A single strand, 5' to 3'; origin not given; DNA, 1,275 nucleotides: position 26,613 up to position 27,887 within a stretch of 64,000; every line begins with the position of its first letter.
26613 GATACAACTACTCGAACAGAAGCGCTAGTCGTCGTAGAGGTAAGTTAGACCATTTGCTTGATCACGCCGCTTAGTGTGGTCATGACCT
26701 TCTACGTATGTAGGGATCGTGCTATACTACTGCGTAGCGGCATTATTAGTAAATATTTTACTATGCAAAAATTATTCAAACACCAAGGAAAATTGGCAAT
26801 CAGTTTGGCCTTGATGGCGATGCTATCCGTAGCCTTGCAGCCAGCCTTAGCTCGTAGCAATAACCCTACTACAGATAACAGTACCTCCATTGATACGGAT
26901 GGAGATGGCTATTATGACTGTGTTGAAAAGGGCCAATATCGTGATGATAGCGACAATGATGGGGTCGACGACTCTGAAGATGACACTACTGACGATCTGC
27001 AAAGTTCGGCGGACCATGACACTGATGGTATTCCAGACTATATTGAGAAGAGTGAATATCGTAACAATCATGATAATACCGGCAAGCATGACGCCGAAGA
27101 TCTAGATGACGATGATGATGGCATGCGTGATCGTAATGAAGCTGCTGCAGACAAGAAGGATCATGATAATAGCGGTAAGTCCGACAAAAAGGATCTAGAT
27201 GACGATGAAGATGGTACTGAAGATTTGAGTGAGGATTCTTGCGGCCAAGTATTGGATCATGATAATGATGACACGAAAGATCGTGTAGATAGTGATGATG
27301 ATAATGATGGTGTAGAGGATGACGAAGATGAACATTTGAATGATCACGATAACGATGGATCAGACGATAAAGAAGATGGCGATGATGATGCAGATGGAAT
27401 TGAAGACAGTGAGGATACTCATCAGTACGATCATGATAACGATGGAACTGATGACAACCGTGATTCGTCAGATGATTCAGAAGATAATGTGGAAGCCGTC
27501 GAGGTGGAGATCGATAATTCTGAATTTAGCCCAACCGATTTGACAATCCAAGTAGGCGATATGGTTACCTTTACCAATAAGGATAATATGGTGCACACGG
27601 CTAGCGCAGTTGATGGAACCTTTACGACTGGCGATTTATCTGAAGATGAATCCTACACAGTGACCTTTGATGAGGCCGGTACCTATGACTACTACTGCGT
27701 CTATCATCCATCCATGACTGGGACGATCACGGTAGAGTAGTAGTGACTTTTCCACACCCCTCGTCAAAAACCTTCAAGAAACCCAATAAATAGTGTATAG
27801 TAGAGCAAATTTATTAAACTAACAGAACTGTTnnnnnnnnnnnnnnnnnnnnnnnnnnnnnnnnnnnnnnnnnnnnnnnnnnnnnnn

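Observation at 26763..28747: Two adjacent secreted copper-site cupredoxins: an amicyanin-like type-1 Cu domain fused to 11 DxDxDG Ca-binding-like repeats, and a lipoprotein with a CuA-type binuclear motif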

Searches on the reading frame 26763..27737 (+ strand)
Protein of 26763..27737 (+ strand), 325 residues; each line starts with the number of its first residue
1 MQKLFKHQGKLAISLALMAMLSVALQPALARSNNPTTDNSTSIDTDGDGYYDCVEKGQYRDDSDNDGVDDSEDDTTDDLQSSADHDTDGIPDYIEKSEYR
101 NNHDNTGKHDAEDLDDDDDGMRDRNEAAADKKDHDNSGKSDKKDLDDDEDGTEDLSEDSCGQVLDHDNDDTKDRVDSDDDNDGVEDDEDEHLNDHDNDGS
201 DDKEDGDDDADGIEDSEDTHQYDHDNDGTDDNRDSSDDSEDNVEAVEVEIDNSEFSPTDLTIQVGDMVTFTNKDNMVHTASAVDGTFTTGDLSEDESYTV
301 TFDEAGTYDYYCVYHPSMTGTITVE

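Call 3: search_protein_families(library=pfam, proteins=[window:26763-27737:+], max_evalue=0.01)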
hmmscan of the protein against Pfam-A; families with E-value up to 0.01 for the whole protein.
window:26763-27737:+ (325 aa): 2 families
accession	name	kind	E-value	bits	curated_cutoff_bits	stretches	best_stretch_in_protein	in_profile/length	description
PF13473.12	Cupredoxin_1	-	6e-11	42.7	27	1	240-324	17-104/104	Cupredoxin-like domain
PF00127.26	Copper-bind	-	1.2e-08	35.7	21.2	1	246-325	5-99/99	Copper binding proteins, plastocyanin/azurin family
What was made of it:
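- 26763..27740 (+): P1: secreted type-1 (blue) copper protein, 325 aa. Pfam Cupredoxin_1 and Copper-bind (call 3).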

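Call 9: list_cluster_members(proteins=[P0001, window:26763-27737:+, window:33438-34022:+, window:27833-28114:+])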
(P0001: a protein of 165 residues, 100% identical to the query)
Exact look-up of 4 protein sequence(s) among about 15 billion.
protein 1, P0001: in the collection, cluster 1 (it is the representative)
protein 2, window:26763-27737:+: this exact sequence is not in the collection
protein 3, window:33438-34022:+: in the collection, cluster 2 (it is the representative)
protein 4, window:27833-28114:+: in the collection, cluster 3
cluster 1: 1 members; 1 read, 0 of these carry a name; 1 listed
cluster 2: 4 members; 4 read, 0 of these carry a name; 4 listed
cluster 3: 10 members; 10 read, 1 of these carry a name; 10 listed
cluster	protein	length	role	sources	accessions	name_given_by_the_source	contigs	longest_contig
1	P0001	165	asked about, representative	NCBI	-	-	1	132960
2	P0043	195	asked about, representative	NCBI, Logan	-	-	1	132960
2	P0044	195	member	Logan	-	-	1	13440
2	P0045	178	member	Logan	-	-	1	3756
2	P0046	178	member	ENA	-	-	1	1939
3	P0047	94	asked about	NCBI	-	-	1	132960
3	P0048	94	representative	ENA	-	-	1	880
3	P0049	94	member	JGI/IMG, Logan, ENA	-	DNA-binding protein HU-beta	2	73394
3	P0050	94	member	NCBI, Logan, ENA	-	-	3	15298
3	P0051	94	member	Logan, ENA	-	-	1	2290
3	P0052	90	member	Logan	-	-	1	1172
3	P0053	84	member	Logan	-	-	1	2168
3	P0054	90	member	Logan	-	-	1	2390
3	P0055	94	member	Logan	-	-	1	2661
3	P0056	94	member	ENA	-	-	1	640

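Call 10: find_homologous_proteins(query=window:26763-27737:+, max_evalue=0.001)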
Query window:26763-27737:+ (325 aa): 34 proteins with E <= 0.001 among 8000 candidates.
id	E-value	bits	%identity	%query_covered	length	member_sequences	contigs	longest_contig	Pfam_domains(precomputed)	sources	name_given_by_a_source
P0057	1.3e-142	493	78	98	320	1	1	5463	PF00127.27,PF13473.13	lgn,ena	-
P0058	2.7e-102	361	65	50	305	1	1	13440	PF00127.27,PF13473.13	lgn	-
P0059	8.5e-92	326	58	93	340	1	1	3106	PF00127.27,PF13473.13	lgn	-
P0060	4.8e-87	310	54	100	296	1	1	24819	PF00127.27,PF13473.13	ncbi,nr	ncbi:MAG: cupredoxin family copper-binding protein [Candidatus Kerfeldbacteria bacterium]|nr:cupredo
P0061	5.1e-86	307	53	100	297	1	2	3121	PF00127.27,PF13473.13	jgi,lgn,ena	jgi:plastocyanin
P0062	6.8e-74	267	64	36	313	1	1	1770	PF00127.27,PF13473.13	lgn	-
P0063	9.2e-72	260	56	49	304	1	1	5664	PF00127.27,PF13473.13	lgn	-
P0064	1.7e-27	115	36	31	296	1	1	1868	PF00127.27,PF13473.13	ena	-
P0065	2.2e-26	111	43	62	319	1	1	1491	PF00127.27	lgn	-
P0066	3.3e-26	111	45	62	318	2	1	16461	PF00127.27,PF13473.13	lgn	-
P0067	1.8e-21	95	37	21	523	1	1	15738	PF18914.7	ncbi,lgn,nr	ncbi:hypothetical protein EPN15_04510 [Patescibacteria group bacterium]|nr:MAG: hypothetical protein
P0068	6.7e-21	93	51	21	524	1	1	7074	-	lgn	-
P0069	2.2e-20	91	52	21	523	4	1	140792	PF18914.7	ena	-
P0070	1.7e-18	85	58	24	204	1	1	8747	PF00127.27,PF13473.13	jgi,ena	-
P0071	2.0e-18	85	34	21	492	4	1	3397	PF18914.7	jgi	-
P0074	4.5e-18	84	44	58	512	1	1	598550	-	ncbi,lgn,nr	ncbi:MAG: hypothetical protein HYV32_05210 [Candidatus Kerfeldbacteria bacterium]|nr:hypothetical pr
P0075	1.6e-17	82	44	24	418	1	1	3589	PF00127.27,PF13473.13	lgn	-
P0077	2.5e-16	78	57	24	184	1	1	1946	PF00127.27,PF13473.13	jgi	jgi:amicyanin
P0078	1.6e-11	62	46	24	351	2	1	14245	PF10988.15,PF00127.27,PF13473.13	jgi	jgi:amicyanin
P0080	3.4e-9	55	51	20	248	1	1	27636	PF00127.27,PF13473.13,PF23951.2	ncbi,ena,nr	ncbi:MAG TPA: cupredoxin domain-containing protein [Acidimicrobiia bacterium]|nr:cupredoxin domain-c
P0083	7.1e-6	44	38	28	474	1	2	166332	PF07731.21,PF00127.27,PF13473.13,PF07732.22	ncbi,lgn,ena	ncbi:MAG: copper-containing nitrite reductase [Candidatus Thermoplasmatota archaeon]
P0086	2.2e-4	39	39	24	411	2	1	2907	PF00127.27,PF13473.13,PF07705.18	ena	-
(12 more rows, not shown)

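Call 13: find_encoding_contigs(protein=P0060, flank=10000, max_places=3)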
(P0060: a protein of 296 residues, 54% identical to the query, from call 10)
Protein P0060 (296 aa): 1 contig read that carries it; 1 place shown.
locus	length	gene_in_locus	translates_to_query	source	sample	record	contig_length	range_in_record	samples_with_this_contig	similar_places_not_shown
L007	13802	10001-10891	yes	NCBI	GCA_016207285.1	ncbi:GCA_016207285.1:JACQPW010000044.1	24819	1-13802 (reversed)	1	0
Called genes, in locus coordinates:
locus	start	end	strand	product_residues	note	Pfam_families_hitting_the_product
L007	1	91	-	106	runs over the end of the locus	-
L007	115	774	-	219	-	-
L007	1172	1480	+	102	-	-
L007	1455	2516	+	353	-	-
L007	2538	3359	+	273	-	-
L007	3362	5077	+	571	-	PF09972:DUF2207, PF20990:DUF2207_C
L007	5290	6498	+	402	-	PF10459:Peptidase_S46 (faint), PF00089:Trypsin, PF13365:Trypsin_2, PF13180:PDZ_2, PF17820:PDZ_6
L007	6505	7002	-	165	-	-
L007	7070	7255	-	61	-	-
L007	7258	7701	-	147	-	-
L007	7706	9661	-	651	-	-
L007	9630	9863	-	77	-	-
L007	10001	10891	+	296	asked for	PF13473:Cupredoxin_1, PF00127:Copper-bind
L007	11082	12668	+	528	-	PF00171:Aldedh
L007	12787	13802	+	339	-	?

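Call 25: predict_structure(alignment_id=A2)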
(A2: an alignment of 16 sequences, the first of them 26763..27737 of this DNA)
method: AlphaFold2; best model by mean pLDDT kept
length: 325 residues; sequences in the alignment: 16
mean_pLDDT: 60.6   pTM: 0.33
mean pLDDT of the five models: 60.6, 59.2, 58.9, 57.8, 57.0
residues with pLDDT >= 90: 80; 70-90: 9; 50-70: 66; < 50: 170
segments of 3 or more residues with pLDDT < 50: 1-3, 30-34, 36-40, 52-63, 67-85, 97-114, 120-168, 170-172, 174-197, 199-201, 203-206, 208-215, 226-228
pLDDT, mean of each block of 10 residues (from residue 1): 54 71 55 42 50 47 49 43 49 48 44 48 46 42 45 44 44 45 44 45 48 47 52 51 86 97 97 98 98 98 98 97 98
secondary structure, 60 per line:
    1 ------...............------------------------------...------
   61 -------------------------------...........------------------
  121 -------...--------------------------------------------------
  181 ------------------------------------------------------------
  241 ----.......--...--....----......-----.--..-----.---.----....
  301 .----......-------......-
elements in order: H7-21 H92-102 E245-251 E254-256 E259-262 E267-272 E297-301 E306-311 E319-324
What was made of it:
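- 26763..26855 (+): P1 signal peptide (about residues 1-31, ...LQPALA|RS). Hydrophobic N-terminus is modelled as a helix at residues 7-21 (call 25).
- Closest known: EF-hand and thrombospondin type-3 DxDxDG calcium loops. Different: AlphaFold gives no confident structure for the region (call 25).
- Tried and rejected: AlphaFold gave no confident model (call 25).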

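Call 32: fold_search(model_id=the predicted structure, library=pdb)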
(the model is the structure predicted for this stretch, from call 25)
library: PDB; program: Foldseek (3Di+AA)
matches with E <= 10: 1132; with E <= 0.001: 405
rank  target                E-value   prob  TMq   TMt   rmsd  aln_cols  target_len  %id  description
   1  1sf3                  3.4e-10  1.00  0.23  0.69   2.5        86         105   37  Structure of the reduced form of the P94A mutant of amicyanin (released 2004-07-27)
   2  1sfd_A                4.1e-10  1.00  0.23  0.68   2.7        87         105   36  oxidized form of amicyanin mutant P94F (released 2004-07-27)
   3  1id2_A                5.7e-10  1.00  0.24  0.71   1.5        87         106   34  CRYSTAL STRUCTURE OF AMICYANIN FROM PARACOCCUS VERSUTUS (THIOBACILLUS VERSUTUS) (released 2001-04-11)
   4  2idq                  6.4e-10  1.00  0.24  0.73   1.3        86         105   35  Structure of M98A mutant of amicyanin, Cu(II) (released 2007-03-13)
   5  3ie9                  8.2e-10  1.00  0.24  0.72   1.3        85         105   34  Structure of oxidized M98L mutant of amicyanin (released 2009-10-06)
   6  2gb2                  1.1e-09  1.00  0.24  0.73   1.3        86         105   36  The P52G mutant of amicyanin in the Cu(II) state. (released 2006-08-01)
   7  2idt                  1.1e-09  1.00  0.23  0.70   2.5        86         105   36  Structure of M98Q mutant of amicyanin, Cu(II) (released 2007-03-13)
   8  4p5r                  1.2e-09  1.00  0.23  0.70   2.5        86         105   36  Structure of oxidized W45Y mutant of amicyanin (released 2014-04-23)
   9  3rym_A                1.4e-09  1.00  0.24  0.73   1.4        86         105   35  Structure of Oxidized M98K mutant of Amicyanin (released 2011-11-23)
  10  1aaj                  2.7e-09  1.00  0.23  0.70   2.5        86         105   36  CRYSTAL STRUCTURE ANALYSIS OF AMICYANIN AND APOAMICYANIN FROM PARACOCCUS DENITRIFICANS AT 2.0 ANGSTROMS AND 1.8 ANGSTROM (released 1993-10-31)
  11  5fc9_A                3.1e-09  1.00  0.23  0.76   2.7        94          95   31  Novel Purple Cupredoxin from Nitrosopumilus maritimus (released 2016-05-11)
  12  2qdv                  3.3e-09  1.00  0.24  0.73   1.3        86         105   35  Structure of the Cu(II) form of the M51A mutant of amicyanin (released 2007-12-11)
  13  9cck_A                3.3e-09  1.00  0.24  0.19   3.1        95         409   30  Multi-copper oxidase with a C-terminal cupredoxin domain from Nitrosopumilus maritimus (released 2025-02-05)
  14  3ply_A                4.8e-09  1.00  0.24  0.73   1.5        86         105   34  Structure of Oxidized P96G Mutant of Amicyanin (released 2011-02-09)
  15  1byp                  5.1e-09  1.00  0.22  0.71   4.2        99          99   30  E43K,D44K DOUBLE MUTANT PLASTOCYANIN FROM SILENE (released 1999-10-19)
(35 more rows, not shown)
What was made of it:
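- Closest known: Amicyanin. Same: rmsd 1.3-1.5 Å and 34-37% identity (call 32).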

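Call 49: search_protein_families(library=pfam, proteins=[P0067, P0074, P0066], max_evalue=10)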
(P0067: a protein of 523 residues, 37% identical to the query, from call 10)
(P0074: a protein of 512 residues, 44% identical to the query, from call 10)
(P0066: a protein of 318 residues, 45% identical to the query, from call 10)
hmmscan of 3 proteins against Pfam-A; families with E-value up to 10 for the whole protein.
P0067 (523 aa): 6 families
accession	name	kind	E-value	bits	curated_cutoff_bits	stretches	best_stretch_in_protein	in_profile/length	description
PF18914.6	DUF5666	-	5.7e-09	36.6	27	3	74-119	16-57/60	Domain of unknown function (DUF5666)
PF23891.1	DUF7243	-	0.021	14.8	27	1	241-290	58-107/177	Family of unknown function (DUF7243)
PF11604.15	CusF_Ec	-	0.035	14.4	27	1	267-295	42-70/72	Copper binding periplasmic protein CusF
PF11518.13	DUF3221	-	0.043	14.6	26.4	1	262-284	41-62/82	Protein of unknown function (DUF3221)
PF15490.12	Ten1_2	-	0.067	13.3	27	0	39-102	15-76/117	Telomere-capping, CST complex subunit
PF22639.1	Gp18_dom_I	-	0.47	10.9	27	0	271-300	13-40/93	Tail sheath protein Gp18-like domain I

P0074 (512 aa): 0 families

P0066 (318 aa): 5 families
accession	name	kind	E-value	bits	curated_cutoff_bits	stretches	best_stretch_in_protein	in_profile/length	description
PF00127.26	Copper-bind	-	2.9e-06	28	21.2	1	244-317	13-98/99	Copper binding proteins, plastocyanin/azurin family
PF13473.12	Cupredoxin_1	-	6.4e-06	26.6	27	1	235-317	22-104/104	Cupredoxin-like domain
PF00041.27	fn3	-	0.00056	20.5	25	1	34-105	3-73/84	Fibronectin type III domain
PF25788.1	Ig_Rha78A_N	-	0.16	12.7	27.4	1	82-114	64-95/105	Rha78A-like, N-terminal immunoglobulin domain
PF16656.11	Pur_ac_phosph_N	-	0.46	11.5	30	1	88-112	67-88/93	Purple acid Phosphatase, N-terminal domain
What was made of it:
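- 26856..27488 (+): P1 acidic region, 34% Asp: 9 strict plus 2 relaxed DxDxDG loops and two conserved Cys (C53, C160). No Pfam family at E ≤ 10 (call 49). pLDDT below 50 (call 25).
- The acidic DxDxDG module is shared with other secreted Patescibacteria proteins carrying DUF5666 (calls 10, 49).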

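Call 50: search_protein_families(library=ncbifam, proteins=[window:26763-27737:+], max_evalue=0.01)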
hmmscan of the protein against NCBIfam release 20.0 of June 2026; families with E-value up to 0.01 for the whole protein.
window:26763-27737:+ (325 aa): 4 families
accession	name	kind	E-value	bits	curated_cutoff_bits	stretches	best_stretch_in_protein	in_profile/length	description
TIGR02657.1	amicyanin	equivalog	4.1e-14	52.7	110.2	1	248-325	1-83/83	amicyanin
TIGR02656.1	cyanin_plasto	equivalog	2.2e-09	37.7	87.85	1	254-325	13-99/99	plastocyanin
TIGR03102.1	halo_cynanin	subfamily_domain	1.7e-05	24.8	93.8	1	224-325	6-115/115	halocyanin domain-containing protein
TIGR02375.1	pseudoazurin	equivalog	4.7e-05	23.1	109.85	1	254-319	11-79/116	pseudoazurin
